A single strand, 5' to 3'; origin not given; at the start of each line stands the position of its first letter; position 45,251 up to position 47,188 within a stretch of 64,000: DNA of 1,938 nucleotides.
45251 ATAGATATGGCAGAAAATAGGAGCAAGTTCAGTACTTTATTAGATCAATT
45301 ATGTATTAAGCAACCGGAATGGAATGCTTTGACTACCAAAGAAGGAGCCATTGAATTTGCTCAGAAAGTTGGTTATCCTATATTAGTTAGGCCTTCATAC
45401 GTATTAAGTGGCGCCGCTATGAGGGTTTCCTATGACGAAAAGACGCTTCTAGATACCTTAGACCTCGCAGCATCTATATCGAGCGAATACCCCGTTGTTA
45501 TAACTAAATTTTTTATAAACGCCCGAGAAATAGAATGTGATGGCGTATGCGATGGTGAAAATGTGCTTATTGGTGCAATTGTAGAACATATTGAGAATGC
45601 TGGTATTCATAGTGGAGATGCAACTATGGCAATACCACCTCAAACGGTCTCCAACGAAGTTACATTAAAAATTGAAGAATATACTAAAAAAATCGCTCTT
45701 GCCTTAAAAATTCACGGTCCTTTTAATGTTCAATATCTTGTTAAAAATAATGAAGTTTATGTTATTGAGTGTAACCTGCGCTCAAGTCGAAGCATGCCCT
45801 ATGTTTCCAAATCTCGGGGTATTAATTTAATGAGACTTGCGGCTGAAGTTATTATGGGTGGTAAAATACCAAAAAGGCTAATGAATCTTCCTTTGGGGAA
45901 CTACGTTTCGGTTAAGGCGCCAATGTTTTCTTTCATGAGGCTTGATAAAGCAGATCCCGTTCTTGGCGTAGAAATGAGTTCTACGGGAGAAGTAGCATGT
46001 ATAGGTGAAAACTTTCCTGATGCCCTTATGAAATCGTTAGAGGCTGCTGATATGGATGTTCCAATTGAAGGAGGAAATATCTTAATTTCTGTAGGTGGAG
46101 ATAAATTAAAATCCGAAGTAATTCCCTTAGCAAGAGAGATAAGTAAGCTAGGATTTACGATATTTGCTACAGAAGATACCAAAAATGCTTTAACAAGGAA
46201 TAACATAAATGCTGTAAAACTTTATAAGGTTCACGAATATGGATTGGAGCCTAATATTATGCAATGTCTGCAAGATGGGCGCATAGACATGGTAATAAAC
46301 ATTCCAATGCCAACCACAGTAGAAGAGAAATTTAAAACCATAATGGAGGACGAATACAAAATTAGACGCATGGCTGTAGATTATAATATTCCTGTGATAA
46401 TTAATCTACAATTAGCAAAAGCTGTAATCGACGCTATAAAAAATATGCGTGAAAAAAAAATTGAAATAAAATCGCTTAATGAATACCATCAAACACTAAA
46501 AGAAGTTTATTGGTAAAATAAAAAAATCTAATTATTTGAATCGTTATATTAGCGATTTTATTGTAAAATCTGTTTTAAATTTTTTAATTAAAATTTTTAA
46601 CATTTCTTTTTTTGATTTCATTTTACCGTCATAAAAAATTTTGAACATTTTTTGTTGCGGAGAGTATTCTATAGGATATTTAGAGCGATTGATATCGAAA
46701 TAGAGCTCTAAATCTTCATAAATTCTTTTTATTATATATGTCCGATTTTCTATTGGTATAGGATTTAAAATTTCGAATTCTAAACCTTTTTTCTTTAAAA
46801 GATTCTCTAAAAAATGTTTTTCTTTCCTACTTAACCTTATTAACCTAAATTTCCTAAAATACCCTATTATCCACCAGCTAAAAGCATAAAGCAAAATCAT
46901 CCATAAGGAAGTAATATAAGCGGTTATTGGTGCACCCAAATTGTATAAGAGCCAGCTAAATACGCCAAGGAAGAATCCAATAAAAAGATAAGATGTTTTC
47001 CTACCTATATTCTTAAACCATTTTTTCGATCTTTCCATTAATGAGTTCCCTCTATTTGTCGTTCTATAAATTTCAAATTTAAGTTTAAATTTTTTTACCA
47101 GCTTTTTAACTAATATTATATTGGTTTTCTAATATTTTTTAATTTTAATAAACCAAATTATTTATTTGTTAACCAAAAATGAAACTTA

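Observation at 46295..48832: A diverged, decayed second copy of the carB 3' end brackets a 2.1-kb three-gene insert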

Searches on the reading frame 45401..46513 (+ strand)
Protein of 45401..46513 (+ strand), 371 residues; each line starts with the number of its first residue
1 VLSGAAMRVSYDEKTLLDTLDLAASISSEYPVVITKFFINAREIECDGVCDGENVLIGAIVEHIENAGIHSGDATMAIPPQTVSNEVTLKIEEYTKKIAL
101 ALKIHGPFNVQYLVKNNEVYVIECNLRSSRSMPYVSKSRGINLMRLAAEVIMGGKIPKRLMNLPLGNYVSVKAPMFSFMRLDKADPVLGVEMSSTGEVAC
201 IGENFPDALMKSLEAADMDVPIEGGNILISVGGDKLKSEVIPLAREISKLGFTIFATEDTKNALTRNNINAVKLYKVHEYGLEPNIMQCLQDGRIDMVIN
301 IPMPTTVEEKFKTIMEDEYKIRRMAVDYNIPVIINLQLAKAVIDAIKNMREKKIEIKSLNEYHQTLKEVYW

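Call 11: find_related_loci(query=window:45401-46513:+, collection=genome_contigs, flank=10000)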
Query window:45401-46513:+ (371 aa) in genome_contigs; peptide patterns used: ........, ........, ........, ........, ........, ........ (x = any residue, [..] = any of these).
232 stretches matched a pattern; 134 encode a relative of the query (tblastn E <= 1e-3); the best 80 are kept; 77 distinct loci.
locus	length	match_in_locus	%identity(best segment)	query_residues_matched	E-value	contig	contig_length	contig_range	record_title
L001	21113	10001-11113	97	1-371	0e+0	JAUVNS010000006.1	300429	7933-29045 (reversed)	MAG: Promethearchaeota archaeon isolate CSMAG_616 CSMAG_616_k141_1916191_length_300429_cov_14.9997, whole genome shotgun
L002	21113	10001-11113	96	1-371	0e+0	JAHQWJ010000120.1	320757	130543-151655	MAG: Promethearchaeia archaeon isolate ABR04 NODE_5_length_320757_cov_24, whole genome shotgun sequence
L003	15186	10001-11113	96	1-371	0e+0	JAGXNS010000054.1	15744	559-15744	MAG: Promethearchaeota archaeon isolate bin49 NODE_54_length_15744_cov_173.623029, whole genome shotgun sequence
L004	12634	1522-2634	96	1-371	0e+0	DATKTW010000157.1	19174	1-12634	MAG TPA_asm: Candidatus Nanopelagicaceae bacterium isolate SMAG_U14091 k141_928780, whole genome shotgun sequence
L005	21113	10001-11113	95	1-371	0e+0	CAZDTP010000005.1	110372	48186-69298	MAG TPA_asm: uncultured archaeon isolate SRP214966_co7_76 genome assembly, contig: NODE_56_length_110372_cov_23.740040,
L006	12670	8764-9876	95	1-371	0e+0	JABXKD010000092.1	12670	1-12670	MAG: Promethearchaeota archaeon isolate Hel_238_bin105 NODE_92_length_12670_cov_21.285953, whole genome shotgun sequence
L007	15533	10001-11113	94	1-371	0e+0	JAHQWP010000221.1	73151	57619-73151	MAG: Promethearchaeia archaeon isolate ABR11 NODE_94_length_73151_cov_7, whole genome shotgun sequence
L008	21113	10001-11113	94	1-371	0e+0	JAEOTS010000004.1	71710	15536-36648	MAG: Promethearchaeota archaeon isolate YT5_023 k127_972257, whole genome shotgun sequence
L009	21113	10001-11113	90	1-371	0e+0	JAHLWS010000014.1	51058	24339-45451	MAG: Promethearchaeota archaeon isolate 33X4 k141_22557, whole genome shotgun sequence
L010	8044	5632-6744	87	1-371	0e+0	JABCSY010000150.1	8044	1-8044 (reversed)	MAG: Promethearchaeota archaeon isolate HM4_B22 NODE_7154_length_8044_cov_1.300366, whole genome shotgun sequence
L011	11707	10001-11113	87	1-371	0e+0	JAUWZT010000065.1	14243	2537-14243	MAG: Promethearchaeota archaeon isolate CSMAG_2743 CSMAG_2743_k141_768111_length_14243_cov_7.0000, whole genome shotgun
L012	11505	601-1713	87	1-371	0e+0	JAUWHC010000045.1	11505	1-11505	MAG: Promethearchaeota archaeon isolate CSMAG_2258 CSMAG_2258_k141_1173830_length_11505_cov_10.9223, whole genome shotgu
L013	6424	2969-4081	85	1-371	0e+0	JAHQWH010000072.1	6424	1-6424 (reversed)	MAG: Promethearchaeia archaeon isolate ABR02 NODE_2103_length_6424_cov_67, whole genome shotgun sequence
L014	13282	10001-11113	84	1-371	0e+0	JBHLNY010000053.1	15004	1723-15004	MAG: Promethearchaeota archaeon isolate DZ2S.398 DZ2S.398@12863, whole genome shotgun sequence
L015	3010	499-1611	84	1-371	0e+0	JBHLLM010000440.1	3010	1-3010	MAG: Candidatus Hermodarchaeota archaeon isolate DZ1M.447 DZ1M.447@221192, whole genome shotgun sequence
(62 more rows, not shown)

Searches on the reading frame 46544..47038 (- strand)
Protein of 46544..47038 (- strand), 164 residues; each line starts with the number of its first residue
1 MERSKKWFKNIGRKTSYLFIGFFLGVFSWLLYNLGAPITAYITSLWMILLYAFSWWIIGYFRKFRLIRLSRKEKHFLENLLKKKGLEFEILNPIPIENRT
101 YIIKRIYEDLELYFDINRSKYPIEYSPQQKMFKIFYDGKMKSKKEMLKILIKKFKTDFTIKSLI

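Call 7: search_protein_families(library=pfam, proteins=[window:46544-47038:-], max_evalue=0.1)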
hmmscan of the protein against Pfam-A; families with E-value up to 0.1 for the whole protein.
window:46544-47038:- (164 aa): 3 families
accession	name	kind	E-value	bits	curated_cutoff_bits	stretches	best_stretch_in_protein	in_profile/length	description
PF13386.12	DsbD_2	-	6.4e-05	23.4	24.9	1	7-83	36-114/199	Cytochrome C biogenesis protein transmembrane region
PF05987.18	DUF898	-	0.023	14.3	28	1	18-68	63-113/336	Bacterial protein of unknown function (DUF898)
PF11654.13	NCE101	-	0.088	13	24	0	19-32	10-23/45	Non-classical export protein 1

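Call 27: search_protein_families(library=phrogs, proteins=[window:46544-47038:-], max_evalue=0.01)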
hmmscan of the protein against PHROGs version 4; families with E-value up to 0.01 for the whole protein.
window:46544-47038:- (164 aa): 0 families

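Call 28: search_protein_families(library=ncbifam, proteins=[window:46544-47038:-], max_evalue=0.01)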
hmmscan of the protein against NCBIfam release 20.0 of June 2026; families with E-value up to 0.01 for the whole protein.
window:46544-47038:- (164 aa): 0 families

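Call 29: search_protein_families(library=padloc, proteins=[window:46544-47038:-], max_evalue=0.01)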
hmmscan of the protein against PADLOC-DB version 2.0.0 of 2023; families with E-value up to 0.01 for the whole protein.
window:46544-47038:- (164 aa): 0 families

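Call 71: find_homologous_proteins(query=window:46544-47038:-, max_evalue=0.001)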
Query window:46544-47038:- (164 aa): 29 proteins with E <= 0.001 among 52 candidates.
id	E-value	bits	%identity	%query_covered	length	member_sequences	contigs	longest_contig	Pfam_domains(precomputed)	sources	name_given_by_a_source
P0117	2.3e-96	338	94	100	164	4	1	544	-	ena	-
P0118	9.7e-92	323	90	100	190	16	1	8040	-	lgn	-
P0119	1.7e-87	309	85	100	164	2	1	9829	-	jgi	-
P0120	3.1e-87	309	89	100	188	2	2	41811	-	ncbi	-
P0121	1.5e-85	303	86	100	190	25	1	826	-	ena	-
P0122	2.8e-81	289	84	99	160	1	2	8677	-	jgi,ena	-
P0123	1.5e-80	287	83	100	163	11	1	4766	-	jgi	-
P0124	8.3e-80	284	84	100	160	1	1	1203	-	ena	-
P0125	5.6e-79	282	82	100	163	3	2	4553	-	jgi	-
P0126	8.1e-79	281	82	100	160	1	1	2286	-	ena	-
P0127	1.1e-78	281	82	100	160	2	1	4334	-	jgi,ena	-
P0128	1.2e-78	281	82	100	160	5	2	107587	-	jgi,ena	-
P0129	1.2e-78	281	82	100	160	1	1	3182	-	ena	-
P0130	1.7e-78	280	83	100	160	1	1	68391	-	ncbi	-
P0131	2.9e-78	279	81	100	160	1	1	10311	-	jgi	-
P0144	9.4e-39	151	49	100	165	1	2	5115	-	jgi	-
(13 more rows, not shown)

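Call 73: find_encoding_contigs(protein=P0144, flank=6000, max_places=2)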
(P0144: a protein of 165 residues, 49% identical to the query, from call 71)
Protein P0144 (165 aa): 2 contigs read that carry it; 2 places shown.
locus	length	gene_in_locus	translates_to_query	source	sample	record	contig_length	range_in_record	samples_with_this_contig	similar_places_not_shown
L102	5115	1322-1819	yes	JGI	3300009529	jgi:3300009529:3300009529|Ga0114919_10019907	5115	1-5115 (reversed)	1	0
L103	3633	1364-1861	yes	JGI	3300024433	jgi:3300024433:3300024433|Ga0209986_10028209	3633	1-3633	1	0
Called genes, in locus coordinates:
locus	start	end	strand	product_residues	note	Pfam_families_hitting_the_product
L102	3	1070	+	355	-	?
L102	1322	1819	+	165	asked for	-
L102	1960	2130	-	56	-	-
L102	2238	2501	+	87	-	-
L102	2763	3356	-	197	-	-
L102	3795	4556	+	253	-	-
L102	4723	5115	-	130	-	?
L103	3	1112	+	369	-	?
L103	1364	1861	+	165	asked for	-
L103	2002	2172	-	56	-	-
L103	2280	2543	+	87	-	-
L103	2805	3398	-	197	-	-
